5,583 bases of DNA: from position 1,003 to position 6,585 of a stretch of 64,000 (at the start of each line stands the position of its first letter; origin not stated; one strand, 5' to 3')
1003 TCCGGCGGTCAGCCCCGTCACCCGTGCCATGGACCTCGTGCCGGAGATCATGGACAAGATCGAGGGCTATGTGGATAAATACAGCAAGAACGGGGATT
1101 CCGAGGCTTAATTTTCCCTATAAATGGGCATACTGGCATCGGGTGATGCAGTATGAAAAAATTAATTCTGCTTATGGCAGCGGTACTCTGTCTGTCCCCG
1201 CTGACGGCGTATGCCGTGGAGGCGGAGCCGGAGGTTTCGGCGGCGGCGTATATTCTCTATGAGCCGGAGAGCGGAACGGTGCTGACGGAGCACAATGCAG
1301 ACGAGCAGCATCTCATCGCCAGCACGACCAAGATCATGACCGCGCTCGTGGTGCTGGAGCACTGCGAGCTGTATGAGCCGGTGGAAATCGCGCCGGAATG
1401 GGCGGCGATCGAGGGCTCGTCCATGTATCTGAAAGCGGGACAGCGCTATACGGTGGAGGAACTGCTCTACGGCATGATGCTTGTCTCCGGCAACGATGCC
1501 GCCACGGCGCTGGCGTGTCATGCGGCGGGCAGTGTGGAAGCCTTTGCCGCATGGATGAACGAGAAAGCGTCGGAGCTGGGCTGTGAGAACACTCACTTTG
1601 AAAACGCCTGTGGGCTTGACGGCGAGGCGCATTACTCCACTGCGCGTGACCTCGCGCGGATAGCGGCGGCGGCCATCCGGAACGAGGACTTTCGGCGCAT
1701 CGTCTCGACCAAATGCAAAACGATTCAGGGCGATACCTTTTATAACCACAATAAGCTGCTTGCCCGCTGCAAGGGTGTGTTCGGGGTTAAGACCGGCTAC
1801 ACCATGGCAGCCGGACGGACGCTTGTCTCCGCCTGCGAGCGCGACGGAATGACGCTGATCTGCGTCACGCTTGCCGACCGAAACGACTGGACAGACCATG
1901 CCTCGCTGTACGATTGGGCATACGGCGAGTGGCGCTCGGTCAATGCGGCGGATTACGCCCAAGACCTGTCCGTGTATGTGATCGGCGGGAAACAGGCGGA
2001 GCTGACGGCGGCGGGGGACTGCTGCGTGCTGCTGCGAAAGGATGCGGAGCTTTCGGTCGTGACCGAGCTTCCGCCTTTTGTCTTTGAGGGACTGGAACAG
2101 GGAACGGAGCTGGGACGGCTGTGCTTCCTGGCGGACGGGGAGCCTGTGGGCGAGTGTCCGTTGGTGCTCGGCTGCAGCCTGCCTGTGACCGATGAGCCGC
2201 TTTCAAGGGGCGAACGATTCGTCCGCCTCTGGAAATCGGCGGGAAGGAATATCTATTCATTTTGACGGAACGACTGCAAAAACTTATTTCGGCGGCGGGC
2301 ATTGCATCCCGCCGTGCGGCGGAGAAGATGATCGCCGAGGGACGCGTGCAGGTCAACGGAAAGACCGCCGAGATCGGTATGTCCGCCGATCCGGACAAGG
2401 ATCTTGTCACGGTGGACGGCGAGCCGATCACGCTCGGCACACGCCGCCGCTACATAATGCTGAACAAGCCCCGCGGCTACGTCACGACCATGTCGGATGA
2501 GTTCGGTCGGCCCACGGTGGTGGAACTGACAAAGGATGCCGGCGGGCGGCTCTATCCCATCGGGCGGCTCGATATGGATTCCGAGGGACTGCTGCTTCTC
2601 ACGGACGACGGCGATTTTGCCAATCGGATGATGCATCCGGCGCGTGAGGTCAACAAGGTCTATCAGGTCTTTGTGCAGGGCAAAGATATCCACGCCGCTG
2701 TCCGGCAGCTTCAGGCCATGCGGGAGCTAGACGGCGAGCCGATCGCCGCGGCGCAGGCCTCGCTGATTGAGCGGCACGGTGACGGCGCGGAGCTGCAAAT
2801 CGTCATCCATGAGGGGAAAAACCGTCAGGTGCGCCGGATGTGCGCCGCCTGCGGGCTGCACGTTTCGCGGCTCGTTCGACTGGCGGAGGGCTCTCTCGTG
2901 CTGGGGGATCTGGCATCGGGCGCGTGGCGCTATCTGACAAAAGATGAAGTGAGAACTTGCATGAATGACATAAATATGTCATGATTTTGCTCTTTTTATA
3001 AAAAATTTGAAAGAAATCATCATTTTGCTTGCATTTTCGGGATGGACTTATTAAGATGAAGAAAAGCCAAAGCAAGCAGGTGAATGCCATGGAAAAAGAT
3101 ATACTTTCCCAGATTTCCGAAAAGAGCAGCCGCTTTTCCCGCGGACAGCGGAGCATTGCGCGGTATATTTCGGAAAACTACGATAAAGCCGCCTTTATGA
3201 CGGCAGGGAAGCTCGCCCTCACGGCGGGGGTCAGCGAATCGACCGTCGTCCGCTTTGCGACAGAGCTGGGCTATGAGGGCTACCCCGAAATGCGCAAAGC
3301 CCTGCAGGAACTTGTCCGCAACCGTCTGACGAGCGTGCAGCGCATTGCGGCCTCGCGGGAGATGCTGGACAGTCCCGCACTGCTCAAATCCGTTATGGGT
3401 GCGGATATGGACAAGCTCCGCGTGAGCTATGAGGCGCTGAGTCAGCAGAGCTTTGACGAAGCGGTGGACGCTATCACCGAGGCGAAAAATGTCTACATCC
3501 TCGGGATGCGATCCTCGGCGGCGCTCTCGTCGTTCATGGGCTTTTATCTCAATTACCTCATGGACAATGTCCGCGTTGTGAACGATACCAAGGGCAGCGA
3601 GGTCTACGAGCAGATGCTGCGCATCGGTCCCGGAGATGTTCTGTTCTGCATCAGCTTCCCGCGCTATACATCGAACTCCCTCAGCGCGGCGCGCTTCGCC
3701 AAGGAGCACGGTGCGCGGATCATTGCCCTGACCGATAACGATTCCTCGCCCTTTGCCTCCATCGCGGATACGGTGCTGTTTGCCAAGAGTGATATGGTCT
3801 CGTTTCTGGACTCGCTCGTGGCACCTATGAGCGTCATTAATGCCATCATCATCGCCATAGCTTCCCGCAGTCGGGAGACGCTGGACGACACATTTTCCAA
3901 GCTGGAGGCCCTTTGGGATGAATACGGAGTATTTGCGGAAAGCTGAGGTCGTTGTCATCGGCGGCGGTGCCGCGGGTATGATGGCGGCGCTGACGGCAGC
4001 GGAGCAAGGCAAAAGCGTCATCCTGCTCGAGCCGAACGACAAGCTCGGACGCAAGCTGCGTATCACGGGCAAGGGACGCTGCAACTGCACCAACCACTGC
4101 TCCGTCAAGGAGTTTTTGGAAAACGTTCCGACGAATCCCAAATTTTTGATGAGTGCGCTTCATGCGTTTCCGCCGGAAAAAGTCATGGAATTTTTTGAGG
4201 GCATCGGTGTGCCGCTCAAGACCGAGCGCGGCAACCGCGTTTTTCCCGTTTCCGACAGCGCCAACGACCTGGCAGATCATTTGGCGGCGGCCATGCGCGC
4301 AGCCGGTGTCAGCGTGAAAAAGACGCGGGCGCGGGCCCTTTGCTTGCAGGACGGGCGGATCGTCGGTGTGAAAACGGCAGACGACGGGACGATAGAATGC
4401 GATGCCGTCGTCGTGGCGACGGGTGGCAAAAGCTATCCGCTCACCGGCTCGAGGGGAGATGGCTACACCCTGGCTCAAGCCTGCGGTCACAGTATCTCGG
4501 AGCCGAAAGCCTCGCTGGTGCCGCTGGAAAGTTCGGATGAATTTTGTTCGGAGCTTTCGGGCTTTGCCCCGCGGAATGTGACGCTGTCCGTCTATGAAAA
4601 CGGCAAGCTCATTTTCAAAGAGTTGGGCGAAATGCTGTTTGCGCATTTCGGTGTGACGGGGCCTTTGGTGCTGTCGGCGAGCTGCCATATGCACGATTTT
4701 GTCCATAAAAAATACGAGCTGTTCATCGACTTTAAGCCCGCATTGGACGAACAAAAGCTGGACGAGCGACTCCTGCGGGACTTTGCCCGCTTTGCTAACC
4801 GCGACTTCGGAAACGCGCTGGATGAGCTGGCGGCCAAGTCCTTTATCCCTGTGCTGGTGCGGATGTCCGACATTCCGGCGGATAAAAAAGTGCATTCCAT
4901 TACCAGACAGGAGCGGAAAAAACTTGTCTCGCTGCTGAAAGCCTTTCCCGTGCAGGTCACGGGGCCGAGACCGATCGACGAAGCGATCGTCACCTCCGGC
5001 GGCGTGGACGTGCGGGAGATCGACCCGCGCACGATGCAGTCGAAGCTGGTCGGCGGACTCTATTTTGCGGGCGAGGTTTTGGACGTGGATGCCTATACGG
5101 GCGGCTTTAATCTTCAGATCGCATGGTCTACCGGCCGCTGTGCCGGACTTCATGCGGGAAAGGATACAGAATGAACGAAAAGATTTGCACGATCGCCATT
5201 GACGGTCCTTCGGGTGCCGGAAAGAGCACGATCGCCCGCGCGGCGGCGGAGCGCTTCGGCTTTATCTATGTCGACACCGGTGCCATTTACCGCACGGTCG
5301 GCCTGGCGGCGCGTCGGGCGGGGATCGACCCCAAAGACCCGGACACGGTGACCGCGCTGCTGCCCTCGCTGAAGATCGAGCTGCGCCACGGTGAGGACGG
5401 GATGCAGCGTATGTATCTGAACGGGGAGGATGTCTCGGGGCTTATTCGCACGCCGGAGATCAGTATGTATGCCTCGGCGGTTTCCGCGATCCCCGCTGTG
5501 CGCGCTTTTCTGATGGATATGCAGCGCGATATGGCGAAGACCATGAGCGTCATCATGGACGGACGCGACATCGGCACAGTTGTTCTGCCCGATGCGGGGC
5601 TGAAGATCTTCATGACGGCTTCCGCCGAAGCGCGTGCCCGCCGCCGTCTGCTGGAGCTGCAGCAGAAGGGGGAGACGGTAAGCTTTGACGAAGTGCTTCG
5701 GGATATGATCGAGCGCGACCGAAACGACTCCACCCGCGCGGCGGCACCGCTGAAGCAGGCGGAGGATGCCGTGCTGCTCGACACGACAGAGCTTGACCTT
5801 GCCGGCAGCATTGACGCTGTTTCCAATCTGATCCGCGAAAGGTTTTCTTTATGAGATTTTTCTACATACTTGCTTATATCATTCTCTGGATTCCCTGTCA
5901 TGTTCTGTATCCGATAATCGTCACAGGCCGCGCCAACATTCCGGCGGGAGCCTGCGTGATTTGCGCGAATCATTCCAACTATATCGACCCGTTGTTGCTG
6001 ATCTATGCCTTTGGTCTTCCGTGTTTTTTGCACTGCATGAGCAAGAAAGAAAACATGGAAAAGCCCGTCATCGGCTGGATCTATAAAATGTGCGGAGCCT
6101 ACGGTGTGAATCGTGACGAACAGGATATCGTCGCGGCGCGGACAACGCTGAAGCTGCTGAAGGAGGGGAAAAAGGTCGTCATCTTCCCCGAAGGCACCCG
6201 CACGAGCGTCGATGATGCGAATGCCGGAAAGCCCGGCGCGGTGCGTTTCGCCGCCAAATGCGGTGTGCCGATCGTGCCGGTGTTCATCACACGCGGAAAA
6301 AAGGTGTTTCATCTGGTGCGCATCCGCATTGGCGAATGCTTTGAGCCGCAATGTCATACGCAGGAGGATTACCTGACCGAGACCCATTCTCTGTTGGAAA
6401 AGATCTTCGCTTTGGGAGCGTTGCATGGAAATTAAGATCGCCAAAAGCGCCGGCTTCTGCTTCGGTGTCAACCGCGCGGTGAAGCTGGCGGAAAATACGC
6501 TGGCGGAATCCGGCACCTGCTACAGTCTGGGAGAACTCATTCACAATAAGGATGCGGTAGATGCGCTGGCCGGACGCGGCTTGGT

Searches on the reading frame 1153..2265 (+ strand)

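Call 44: search_protein_families(library=pfam, max_evalue=0.00001, proteins=[window:1153-2265:+])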
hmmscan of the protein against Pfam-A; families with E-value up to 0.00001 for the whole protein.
window:1153-2265:+ (370 aa): 2 families
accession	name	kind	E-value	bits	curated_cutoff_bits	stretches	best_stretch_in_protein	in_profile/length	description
PF00768.25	Peptidase_S11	-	2.5e-60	204.4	27.6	1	23-242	5-237/239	D-alanyl-D-alanine carboxypeptidase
PF13354.11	Beta-lactamase2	-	4.1e-10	39.8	22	1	43-173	12-145/214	Beta-lactamase enzyme family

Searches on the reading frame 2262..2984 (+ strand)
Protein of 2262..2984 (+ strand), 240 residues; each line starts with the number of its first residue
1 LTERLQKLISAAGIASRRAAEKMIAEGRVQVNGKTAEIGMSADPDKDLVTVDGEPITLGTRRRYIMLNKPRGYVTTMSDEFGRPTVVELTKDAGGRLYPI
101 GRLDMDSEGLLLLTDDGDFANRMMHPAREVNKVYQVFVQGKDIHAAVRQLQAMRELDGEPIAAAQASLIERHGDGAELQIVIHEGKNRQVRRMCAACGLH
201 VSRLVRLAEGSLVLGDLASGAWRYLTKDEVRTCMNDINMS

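Call 44: search_protein_families(library=pfam, max_evalue=0.00001, proteins=[window:2262-2984:+])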
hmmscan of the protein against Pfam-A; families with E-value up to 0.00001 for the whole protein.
window:2262-2984:+ (240 aa): 2 families
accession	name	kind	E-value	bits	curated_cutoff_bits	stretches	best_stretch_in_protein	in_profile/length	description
PF00849.27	PseudoU_synth_2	-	1.3e-24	87.6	26.8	1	64-196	2-152/152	RNA pseudouridylate synthase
PF01479.30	S4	-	2.3e-12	46.9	22.8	1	3-37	1-36/48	S4 domain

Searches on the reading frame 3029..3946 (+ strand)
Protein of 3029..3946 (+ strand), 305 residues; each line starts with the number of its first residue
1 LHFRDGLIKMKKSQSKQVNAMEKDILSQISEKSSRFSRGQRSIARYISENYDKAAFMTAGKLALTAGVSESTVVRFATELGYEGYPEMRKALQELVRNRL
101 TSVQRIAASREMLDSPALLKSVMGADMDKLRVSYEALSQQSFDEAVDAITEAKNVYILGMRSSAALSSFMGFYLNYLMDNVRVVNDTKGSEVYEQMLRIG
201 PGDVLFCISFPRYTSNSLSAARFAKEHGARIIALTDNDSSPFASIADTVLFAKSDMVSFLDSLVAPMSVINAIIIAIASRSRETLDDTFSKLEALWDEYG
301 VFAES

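Call 103: search_protein_families(library=pfam, max_evalue=0.001, proteins=[window:3029-3946:+])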
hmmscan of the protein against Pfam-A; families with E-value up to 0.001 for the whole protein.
window:3029-3946:+ (305 aa): 2 families
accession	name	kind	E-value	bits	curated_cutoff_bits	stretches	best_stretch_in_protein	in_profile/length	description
PF01380.27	SIS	-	2.3e-22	79.6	25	1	149-276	2-131/131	SIS domain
PF01418.23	HTH_6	-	5.7e-15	55.5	28.3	1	25-94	3-72/77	Helix-turn-helix domain, rpiR family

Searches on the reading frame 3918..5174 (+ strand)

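Call 44: search_protein_families(library=pfam, max_evalue=0.00001, proteins=[window:3918-5174:+])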
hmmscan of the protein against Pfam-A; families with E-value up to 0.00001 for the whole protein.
window:3918-5174:+ (418 aa): 7 families
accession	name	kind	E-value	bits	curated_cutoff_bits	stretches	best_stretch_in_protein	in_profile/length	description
PF03486.20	HI0933_like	-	8.9e-86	287.7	50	1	10-410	2-242/244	HI0933-like protein Rossmann domain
PF22780.1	HI0933_like_1st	-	4.8e-34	118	27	1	198-358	2-165/165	HI0933-like protein barrel and H2TH domain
PF01266.30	DAO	-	3e-15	57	27.9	1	11-44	2-35/353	FAD dependent oxidoreductase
PF01134.28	GIDA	-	7.1e-13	48.8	22.1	0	10-44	1-29/391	Glucose inhibited division protein A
PF00890.30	FAD_binding_2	-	2.4e-12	47.2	20.4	1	11-43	2-34/414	FAD binding domain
PF07992.20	Pyr_redox_2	-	1.4e-11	44.9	26.1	1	10-181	2-119/291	Pyridine nucleotide-disulphide oxidoreductase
PF12831.13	FAD_oxidored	-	9e-10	38.8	27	1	10-59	1-48/416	FAD dependent oxidoreductase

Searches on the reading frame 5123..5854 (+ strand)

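Call 44: search_protein_families(library=pfam, max_evalue=0.00001, proteins=[window:5123-5854:+])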
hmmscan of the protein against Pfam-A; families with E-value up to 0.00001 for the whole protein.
window:5123-5854:+ (243 aa): 2 families
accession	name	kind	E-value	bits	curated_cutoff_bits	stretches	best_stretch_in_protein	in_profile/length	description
PF02224.24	Cytidylate_kin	-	1.1e-72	244.6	26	1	24-238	1-210/211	Cytidylate kinase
PF13189.12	Cytidylate_kin2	-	2.2e-08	34.9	28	1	24-198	2-146/176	Cytidylate kinase-like family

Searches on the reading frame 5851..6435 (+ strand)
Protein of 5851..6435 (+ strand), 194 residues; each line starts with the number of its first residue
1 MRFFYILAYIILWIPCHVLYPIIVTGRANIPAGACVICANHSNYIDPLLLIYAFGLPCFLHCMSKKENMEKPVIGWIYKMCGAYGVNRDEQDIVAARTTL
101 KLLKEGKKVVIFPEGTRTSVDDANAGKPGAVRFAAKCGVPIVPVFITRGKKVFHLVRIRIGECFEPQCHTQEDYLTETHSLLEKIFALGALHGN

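Call 44: search_protein_families(library=pfam, max_evalue=0.00001, proteins=[window:5851-6435:+])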
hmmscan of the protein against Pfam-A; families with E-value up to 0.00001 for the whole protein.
window:5851-6435:+ (194 aa): 1 family
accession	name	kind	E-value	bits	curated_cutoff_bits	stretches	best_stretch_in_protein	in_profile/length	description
PF01553.26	Acyltransferase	-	9.7e-27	93.8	23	1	22-146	2-131/132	Acyltransferase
